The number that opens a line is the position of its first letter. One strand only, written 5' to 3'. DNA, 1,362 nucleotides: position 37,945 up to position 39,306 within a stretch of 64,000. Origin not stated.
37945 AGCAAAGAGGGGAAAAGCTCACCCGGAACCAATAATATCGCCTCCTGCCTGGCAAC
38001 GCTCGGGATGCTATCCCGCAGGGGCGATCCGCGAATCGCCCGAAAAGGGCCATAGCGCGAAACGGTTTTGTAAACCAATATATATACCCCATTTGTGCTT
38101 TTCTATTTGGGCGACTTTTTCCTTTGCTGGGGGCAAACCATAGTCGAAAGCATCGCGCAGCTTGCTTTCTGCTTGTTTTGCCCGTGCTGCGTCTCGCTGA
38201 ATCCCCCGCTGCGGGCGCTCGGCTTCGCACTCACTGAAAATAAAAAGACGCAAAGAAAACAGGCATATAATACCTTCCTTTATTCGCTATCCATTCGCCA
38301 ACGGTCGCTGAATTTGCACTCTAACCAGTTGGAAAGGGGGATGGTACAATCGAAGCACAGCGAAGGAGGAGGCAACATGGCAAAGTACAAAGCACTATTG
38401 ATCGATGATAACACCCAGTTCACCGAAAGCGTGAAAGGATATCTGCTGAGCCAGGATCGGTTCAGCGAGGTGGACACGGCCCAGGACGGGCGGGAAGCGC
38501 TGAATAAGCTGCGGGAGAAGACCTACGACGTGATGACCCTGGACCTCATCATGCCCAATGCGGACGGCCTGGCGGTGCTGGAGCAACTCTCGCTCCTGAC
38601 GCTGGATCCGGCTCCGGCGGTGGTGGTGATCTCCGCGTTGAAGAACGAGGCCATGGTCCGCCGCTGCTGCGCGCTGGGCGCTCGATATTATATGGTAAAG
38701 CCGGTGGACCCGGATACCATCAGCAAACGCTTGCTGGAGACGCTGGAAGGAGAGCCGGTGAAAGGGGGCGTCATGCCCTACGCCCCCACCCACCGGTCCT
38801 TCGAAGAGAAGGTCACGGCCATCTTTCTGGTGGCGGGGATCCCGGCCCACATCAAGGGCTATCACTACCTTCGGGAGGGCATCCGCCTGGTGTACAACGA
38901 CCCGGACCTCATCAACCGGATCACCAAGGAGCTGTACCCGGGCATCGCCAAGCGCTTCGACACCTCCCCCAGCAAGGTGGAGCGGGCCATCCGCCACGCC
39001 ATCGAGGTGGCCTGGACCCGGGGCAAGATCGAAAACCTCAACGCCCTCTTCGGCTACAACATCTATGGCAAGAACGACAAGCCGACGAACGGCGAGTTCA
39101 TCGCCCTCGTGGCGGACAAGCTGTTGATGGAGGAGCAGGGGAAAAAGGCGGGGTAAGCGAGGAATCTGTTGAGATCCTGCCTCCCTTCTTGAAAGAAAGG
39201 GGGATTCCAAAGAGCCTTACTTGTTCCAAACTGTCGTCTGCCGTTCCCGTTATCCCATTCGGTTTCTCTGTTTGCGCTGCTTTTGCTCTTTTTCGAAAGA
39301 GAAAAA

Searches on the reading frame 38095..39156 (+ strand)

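Call 96: search_protein_families(library=pfam, proteins=[window:38095-39156:+], max_evalue=0.00001)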
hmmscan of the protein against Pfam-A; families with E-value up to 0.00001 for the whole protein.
window:38095-39156:+ (353 aa): 2 families
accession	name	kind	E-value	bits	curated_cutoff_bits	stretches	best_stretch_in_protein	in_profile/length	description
PF08769.17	Spo0A_C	-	3.8e-40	136.5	25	1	240-343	1-104/104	Sporulation initiation factor Spo0A C terminal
PF00072.30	Response_reg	-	1.4e-22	80.4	30.2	1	101-213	2-110/111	Response regulator receiver domain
